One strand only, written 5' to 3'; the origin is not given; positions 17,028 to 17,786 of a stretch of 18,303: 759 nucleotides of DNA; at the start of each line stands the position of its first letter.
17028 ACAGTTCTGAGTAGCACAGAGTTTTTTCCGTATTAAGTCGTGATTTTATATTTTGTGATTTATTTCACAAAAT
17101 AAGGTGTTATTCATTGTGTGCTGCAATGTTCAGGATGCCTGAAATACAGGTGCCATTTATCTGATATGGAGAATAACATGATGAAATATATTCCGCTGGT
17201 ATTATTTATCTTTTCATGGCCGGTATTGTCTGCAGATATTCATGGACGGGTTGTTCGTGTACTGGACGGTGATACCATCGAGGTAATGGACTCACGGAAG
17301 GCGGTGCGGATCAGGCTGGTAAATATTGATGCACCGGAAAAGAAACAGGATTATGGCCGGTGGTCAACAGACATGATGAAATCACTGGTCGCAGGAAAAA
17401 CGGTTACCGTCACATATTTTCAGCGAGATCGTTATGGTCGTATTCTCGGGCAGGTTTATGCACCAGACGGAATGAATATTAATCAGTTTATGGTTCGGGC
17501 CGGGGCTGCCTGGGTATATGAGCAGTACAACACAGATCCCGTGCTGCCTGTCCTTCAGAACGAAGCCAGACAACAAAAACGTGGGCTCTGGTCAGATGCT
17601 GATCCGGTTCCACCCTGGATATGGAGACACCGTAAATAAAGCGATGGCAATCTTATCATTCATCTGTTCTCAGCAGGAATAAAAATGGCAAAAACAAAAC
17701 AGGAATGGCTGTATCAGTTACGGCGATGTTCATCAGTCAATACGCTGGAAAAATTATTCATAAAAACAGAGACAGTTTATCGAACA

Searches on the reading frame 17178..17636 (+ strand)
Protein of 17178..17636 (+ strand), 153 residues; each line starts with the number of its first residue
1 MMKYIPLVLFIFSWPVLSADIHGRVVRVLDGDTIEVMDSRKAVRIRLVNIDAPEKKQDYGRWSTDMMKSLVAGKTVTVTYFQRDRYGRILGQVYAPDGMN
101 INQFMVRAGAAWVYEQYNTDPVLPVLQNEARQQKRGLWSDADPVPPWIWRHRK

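Call 36: search_dna_similar(query=window:17178-17636:+, collection=plasmids, mode=protein, rows=spread, max_rows=60)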
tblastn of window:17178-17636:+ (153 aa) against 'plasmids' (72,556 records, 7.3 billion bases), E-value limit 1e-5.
The search stops at 5000 records and this limit was reached: more records match than are counted here, and every count below describes the 5000 best-scoring records only.
Records with a match: at least 5000; places in all: 5279; records where one place covers at least 80% of the query: 4811.
Best place of each record, by identity: >=99% 91; 95-99% 2217; 90-95% 69; 80-90% 246; 60-80% 152; <60% 2225.
By first word of the organism name: Escherichia 3589; Klebsiella 622; Shigella 325; Salmonella 191; Enterobacter 135; Citrobacter 78; Serratia 20; Raoultella 7; uncultured 4; Kluyvera 4; and 12 more.
By predicted mobility (MOB-suite, as given by PLSDB): conjugative 4364; non-mobilizable 392; mobilizable 244.
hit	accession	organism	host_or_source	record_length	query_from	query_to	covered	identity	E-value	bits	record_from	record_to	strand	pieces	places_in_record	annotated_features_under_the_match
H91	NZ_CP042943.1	Escherichia fergusonii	Homo sapiens,feces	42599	1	153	100%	100.0%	7e-98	315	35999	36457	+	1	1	thermonuclease family protein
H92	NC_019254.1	Shigella sp. MO17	-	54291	1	153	100%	99.3%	1e-96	311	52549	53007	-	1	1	thermonuclease family protein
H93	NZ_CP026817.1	Shigella dysenteriae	-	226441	1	153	100%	98.7%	3e-96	310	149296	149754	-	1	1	thermonuclease family protein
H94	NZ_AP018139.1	Escherichia coli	Homo sapiens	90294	1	153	100%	98.0%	1e-96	311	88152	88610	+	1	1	thermonuclease family protein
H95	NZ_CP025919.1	Escherichia coli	Homo sapiens,stool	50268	1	153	100%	98.0%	2e-96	310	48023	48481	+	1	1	thermonuclease family protein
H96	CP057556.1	Escherichia coli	culture,Pooled sheep faecal samples ...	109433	1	153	100%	98.0%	4e-96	310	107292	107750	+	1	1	thermonuclease family protein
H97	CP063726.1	Escherichia coli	Veal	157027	1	153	100%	98.0%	4e-95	306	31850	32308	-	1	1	thermonuclease family protein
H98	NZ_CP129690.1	Klebsiella pneumoniae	Homo sapiens,whole organism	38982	1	153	100%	97.4%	4e-96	310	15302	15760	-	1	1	thermonuclease family protein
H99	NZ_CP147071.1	Escherichia coli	environmental,hospital wastewater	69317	1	153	100%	97.4%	4e-96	310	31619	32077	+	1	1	thermonuclease family protein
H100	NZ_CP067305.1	Escherichia coli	cell culture,waste water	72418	1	153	100%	97.4%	4e-96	310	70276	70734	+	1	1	thermonuclease family protein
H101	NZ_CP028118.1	Escherichia coli O111 str. RM9322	Creek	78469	1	153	100%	97.4%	4e-96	310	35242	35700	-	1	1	thermonuclease family protein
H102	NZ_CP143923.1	Klebsiella pneumoniae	wastewater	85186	1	153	100%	97.4%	4e-96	310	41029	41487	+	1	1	thermonuclease family protein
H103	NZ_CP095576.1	Klebsiella pneumoniae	Homo sapiens,Pure culture one microbial ...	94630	1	153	100%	97.4%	4e-96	310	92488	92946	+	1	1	thermonuclease family protein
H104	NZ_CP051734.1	Escherichia coli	Homo sapiens,whole organism,rectal swab ...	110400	1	153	100%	97.4%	4e-96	310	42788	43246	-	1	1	thermonuclease family protein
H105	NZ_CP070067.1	Escherichia coli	Homo sapiens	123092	1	153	100%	97.4%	4e-96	310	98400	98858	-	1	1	thermonuclease family protein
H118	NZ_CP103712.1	Escherichia coli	Homo sapiens,blood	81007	1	153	100%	84.3%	8e-83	271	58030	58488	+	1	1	thermonuclease family protein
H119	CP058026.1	Escherichia coli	culture,Pooled sheep faecal samples ...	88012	1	153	100%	81.0%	9e-79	260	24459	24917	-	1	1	thermonuclease family protein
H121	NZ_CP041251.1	Klebsiella electrica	cell culture,anodic biofilm of ...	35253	1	153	100%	61.4%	2e-60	207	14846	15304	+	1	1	thermonuclease family protein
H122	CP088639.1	Escherichia coli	Homo sapiens,blood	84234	1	152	99%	59.9%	4e-54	189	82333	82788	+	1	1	thermonuclease family protein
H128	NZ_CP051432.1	Escherichia sp. SCLE84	swine,single cell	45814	2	151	98%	56.5%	7e-54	189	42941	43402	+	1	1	thermonuclease family protein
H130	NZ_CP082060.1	Escherichia coli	Homo sapiens,CSF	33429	1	152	99%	53.5%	1e-53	188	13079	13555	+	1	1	thermonuclease family protein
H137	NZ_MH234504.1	Klebsiella pneumoniae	-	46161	16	153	90%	56.6%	2e-49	176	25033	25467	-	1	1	thermonuclease family protein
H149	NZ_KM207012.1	Escherichia coli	Homo sapiens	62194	21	152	86%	58.3%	3e-50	178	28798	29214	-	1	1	thermonuclease family protein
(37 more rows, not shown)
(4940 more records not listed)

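Call 37: get_annotated_region(hit=H118, flank=1200)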
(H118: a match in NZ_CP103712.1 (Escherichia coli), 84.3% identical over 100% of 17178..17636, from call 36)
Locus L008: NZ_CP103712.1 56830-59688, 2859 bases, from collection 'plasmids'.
description: Escherichia coli O25b:H4-ST131 plasmid pMB3266_2, complete sequence
organism: Escherichia coli (NCBI taxid 941322)
taxonomy: Bacteria; Pseudomonadota; Gammaproteobacteria; Enterobacterales; Enterobacteriaceae; Escherichia; Escherichia coli
host: -; source: Homo sapiens,blood; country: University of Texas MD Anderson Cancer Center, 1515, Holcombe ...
typing (MOB-suite, as given by PLSDB): conjugative; replicon IncFIA,IncFII; relaxase MOBF; mating-pair formation MPF_F
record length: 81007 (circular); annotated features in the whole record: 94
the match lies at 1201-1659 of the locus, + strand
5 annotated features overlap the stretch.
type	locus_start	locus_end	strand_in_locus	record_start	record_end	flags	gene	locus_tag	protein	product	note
CDS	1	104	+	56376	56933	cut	-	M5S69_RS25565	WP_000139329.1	fertility inhibition protein FinO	-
CDS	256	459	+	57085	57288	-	-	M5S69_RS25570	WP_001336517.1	hypothetical protein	-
CDS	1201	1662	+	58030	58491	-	-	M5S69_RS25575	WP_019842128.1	thermonuclease family protein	-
CDS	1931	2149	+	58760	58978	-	-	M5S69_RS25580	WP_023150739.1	hypothetical protein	-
CDS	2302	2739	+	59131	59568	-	-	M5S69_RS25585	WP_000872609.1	hypothetical protein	-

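Call 38: get_annotated_region(hit=H119, flank=1200)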
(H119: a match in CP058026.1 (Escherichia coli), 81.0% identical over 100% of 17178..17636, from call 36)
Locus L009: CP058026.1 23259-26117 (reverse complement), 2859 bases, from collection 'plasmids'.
description: Escherichia coli strain RHB04-C01 plasmid pRHB04-C01_2, complete sequence
organism: Escherichia coli (NCBI taxid 562)
taxonomy: Bacteria; Pseudomonadota; Gammaproteobacteria; Enterobacterales; Enterobacteriaceae; Escherichia; Escherichia coli
host: -; source: culture,Pooled sheep faecal samples collected from floor of farm; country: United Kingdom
typing (MOB-suite, as given by PLSDB): conjugative; replicon IncFIA,IncFIB,IncFIC; relaxase MOBF; mating-pair formation MPF_F
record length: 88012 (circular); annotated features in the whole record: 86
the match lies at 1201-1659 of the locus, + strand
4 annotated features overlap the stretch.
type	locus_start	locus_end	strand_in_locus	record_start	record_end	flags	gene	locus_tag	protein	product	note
CDS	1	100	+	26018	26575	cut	-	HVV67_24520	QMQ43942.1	fertility inhibition protein FinO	-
CDS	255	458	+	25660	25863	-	-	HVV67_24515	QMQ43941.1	hypothetical protein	-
CDS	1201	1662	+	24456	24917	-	-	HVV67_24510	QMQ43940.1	thermonuclease family protein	-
CDS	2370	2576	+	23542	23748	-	-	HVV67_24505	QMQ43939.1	type I toxin-antitoxin system Hok family toxin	-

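Call 39: get_annotated_region(hit=H121, flank=1200)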
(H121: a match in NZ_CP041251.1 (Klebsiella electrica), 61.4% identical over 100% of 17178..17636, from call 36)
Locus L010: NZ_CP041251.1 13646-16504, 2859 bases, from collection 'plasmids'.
description: Klebsiella electrica strain DSM 102253 plasmid unnamed4, complete sequence
organism: Klebsiella electrica (NCBI taxid 1259973)
taxonomy: Bacteria; Pseudomonadota; Gammaproteobacteria; Enterobacterales; Enterobacteriaceae; Klebsiella; Klebsiella electrica
host: -; source: cell culture,anodic biofilm of glucose-fed microbial fuel cell originally inoculated with sewage sludge; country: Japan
typing (MOB-suite, as given by PLSDB): non-mobilizable
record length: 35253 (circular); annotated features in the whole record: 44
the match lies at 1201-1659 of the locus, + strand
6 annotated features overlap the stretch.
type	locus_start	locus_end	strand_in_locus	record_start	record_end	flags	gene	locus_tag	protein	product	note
CDS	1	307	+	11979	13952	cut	-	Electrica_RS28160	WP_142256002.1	type IV secretory system conjugative DNA transfer family protein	-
CDS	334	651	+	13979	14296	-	-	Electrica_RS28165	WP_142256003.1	hypothetical protein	-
CDS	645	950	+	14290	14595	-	-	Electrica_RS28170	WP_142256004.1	TrbM/KikA/MpfK family conjugal transfer protein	-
CDS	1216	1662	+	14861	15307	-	-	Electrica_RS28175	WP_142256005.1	thermonuclease family protein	-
CDS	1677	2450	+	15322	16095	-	-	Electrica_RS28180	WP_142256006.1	hypothetical protein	-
CDS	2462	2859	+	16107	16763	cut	-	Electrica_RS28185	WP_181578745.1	hypothetical protein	-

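Call 40: get_annotated_region(hit=H122, flank=1200)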
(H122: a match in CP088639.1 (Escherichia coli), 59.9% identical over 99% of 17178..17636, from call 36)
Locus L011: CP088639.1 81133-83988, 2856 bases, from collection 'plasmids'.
description: Escherichia coli strain C16EC0787 plasmid pC16EC0787-2, complete sequence
organism: Escherichia coli (NCBI taxid 562)
taxonomy: Bacteria; Pseudomonadota; Gammaproteobacteria; Enterobacterales; Enterobacteriaceae; Escherichia; Escherichia coli
host: -; source: Homo sapiens,blood; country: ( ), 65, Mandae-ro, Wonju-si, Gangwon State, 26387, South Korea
typing (MOB-suite, as given by PLSDB): conjugative; replicon IncK2/Z; relaxase MOBP; mating-pair formation MPF_I
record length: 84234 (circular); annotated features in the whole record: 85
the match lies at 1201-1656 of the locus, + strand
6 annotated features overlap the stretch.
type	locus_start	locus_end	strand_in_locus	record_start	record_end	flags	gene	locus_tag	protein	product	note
CDS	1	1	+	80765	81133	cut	-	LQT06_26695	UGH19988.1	hypothetical protein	-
CDS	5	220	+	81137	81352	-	-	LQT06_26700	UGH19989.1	hypothetical protein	-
CDS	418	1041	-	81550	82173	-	-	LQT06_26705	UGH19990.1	helix-turn-helix domain-containing protein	-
CDS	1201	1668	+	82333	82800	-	-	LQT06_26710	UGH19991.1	thermonuclease family protein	-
CDS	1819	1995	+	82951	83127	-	-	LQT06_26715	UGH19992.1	hypothetical protein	-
CDS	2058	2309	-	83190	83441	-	-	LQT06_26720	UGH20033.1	hypothetical protein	-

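Call 41: get_annotated_region(hit=H128, flank=1200)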
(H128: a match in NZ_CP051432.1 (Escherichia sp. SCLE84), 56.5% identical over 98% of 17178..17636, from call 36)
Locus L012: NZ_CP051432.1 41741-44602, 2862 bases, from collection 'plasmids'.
description: Escherichia sp. SCLE84 plasmid pSCLE2, complete sequence
organism: Escherichia sp. SCLE84 (NCBI taxid 2725997)
taxonomy: Bacteria; Pseudomonadota; Gammaproteobacteria; Enterobacterales; Enterobacteriaceae; Escherichia; Escherichia sp. SCLE84
host: -; source: swine,single cell; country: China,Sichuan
typing (MOB-suite, as given by PLSDB): conjugative; replicon IncX1; relaxase MOBP; mating-pair formation MPF_T
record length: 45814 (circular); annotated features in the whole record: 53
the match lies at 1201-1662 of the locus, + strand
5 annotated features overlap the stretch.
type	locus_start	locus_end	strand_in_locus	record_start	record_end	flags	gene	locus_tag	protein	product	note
CDS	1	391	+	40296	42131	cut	-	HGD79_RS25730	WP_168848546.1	type IV secretory system conjugative DNA transfer family protein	-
CDS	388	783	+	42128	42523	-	-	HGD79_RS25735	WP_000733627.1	cag pathogenicity island Cag12 family protein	-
CDS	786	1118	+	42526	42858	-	-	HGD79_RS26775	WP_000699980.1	hypothetical protein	-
CDS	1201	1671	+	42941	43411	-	-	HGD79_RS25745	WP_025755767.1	thermonuclease family protein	-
CDS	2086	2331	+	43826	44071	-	-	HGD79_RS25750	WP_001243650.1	hypothetical protein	-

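Call 42: get_annotated_region(hit=H130, flank=1200)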
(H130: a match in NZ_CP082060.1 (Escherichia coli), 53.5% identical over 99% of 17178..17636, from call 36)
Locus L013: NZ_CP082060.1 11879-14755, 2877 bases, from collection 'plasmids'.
description: Escherichia coli strain MS20675 plasmid pMS20675D, complete sequence
organism: Escherichia coli (NCBI taxid 562)
taxonomy: Bacteria; Pseudomonadota; Gammaproteobacteria; Enterobacterales; Enterobacteriaceae; Escherichia; Escherichia coli
host: -; source: Homo sapiens,CSF; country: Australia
typing (MOB-suite, as given by PLSDB): conjugative; replicon IncX4; relaxase MOBP; mating-pair formation MPF_T
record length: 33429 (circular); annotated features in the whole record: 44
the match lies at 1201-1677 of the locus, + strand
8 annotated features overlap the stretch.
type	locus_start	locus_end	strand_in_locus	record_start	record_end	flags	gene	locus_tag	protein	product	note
CDS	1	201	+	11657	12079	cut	-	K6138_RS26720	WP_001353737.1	cag pathogenicity island Cag12 family protein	-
CDS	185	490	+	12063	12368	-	-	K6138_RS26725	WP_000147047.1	TrbM/KikA/MpfK family conjugal transfer protein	-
CDS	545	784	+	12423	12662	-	-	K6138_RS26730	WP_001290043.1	hypothetical protein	-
CDS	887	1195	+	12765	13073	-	-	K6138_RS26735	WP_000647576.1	hypothetical protein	-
CDS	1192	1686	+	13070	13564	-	-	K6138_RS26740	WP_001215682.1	thermonuclease family protein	-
CDS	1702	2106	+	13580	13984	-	-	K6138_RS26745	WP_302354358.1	exodeoxyribonuclease V subunit beta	-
CDS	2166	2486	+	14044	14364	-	-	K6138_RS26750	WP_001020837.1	hypothetical protein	-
CDS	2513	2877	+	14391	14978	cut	-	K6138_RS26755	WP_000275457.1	DUF6012 family protein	-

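Call 43: get_annotated_region(hit=H137, flank=1200)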
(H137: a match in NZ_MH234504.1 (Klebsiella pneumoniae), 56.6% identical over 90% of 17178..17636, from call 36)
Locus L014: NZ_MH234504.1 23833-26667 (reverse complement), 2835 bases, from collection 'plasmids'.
description: Klebsiella pneumoniae strain CRE3706 plasmid pNDM-HK3706, complete sequence
organism: Klebsiella pneumoniae (NCBI taxid 573)
taxonomy: Bacteria; Pseudomonadota; Gammaproteobacteria; Enterobacterales; Enterobacteriaceae; Klebsiella; Klebsiella pneumoniae
host: -; source: -; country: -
typing (MOB-suite, as given by PLSDB): conjugative; replicon IncX3,IncX3; relaxase MOBP; mating-pair formation MPF_T
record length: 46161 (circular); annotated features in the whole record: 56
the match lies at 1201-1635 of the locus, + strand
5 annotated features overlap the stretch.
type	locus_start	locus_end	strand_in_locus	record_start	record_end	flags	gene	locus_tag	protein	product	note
CDS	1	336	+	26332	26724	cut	-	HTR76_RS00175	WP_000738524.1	cag pathogenicity island Cag12 family protein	-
CDS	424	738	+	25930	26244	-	-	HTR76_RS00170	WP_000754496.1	TrbM/KikA/MpfK family conjugal transfer protein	-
CDS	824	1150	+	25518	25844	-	-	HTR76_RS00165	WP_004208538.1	hypothetical protein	-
CDS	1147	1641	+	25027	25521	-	-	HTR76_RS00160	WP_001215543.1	thermonuclease family protein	-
CDS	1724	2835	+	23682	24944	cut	-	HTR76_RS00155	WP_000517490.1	ATP-binding protein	-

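Call 44: get_annotated_region(hit=H149, flank=1200)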
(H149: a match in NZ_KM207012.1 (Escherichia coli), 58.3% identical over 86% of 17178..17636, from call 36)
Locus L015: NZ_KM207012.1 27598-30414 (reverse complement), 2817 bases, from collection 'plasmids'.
description: Escherichia coli strain LDH19 plasmid pHNLDH19, complete sequence
organism: Escherichia coli (NCBI taxid 562)
taxonomy: Bacteria; Pseudomonadota; Gammaproteobacteria; Enterobacterales; Enterobacteriaceae; Escherichia; Escherichia coli
host: -; source: Homo sapiens; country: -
typing (MOB-suite, as given by PLSDB): conjugative; replicon IncI2; relaxase MOBP; mating-pair formation MPF_T
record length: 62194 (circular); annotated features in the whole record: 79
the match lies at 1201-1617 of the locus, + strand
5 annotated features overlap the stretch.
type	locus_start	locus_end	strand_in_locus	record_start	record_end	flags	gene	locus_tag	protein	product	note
CDS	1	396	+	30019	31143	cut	-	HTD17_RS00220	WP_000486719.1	site-specific integrase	GO:0015074 - DNA integration [Evidence IEA]; GO:0006310 - DNA recombination [Evidence IEA]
CDS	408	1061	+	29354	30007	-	-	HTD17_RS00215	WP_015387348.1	hypothetical protein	-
CDS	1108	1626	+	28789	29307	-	-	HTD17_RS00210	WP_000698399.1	thermonuclease family protein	-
CDS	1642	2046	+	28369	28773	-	-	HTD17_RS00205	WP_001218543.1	hypothetical protein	-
CDS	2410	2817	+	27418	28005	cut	-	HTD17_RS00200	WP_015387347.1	DUF6012 family protein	-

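Call 69: search_protein_families(proteins=[window:17178-17636:+], library=ncbifam, max_evalue=0.01)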
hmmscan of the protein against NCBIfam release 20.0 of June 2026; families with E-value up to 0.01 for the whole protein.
window:17178-17636:+ (153 aa): 3 families
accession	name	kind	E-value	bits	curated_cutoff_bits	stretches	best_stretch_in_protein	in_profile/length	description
NF047969.1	CaNuclEcnA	equivalog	7.7e-15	55.2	180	2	21-57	5-41/151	calcium-activated nuclease EcnA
NF047694.1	TnucaseNucIStaph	equivalog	6.2e-13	48.6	250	1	24-139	48-175/175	thermonuclease NucI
NF005082.0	PRK06518.1-2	subfamily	0.00022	21.1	367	1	26-152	47-181/196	hypothetical protein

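Call 71: profile_search(protein=window:17178-17636:+)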
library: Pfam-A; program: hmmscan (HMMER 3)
A. the first sequence (153 residues): domains with independent E <= 10: 3; with E <= 0.001: 1
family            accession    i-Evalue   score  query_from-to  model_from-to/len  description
SNase             PF00565.23    7.6e-31   107.2      44-140         1-107/107  Staphylococcal nuclease homologue
DUF5065           PF16723.11      0.068    13.8      35-86         96-147/156  Domain of unknown function (DUF5065)
YolD              PF08863.15       0.21    12.2      57-100        27-70/94  YolD-like protein
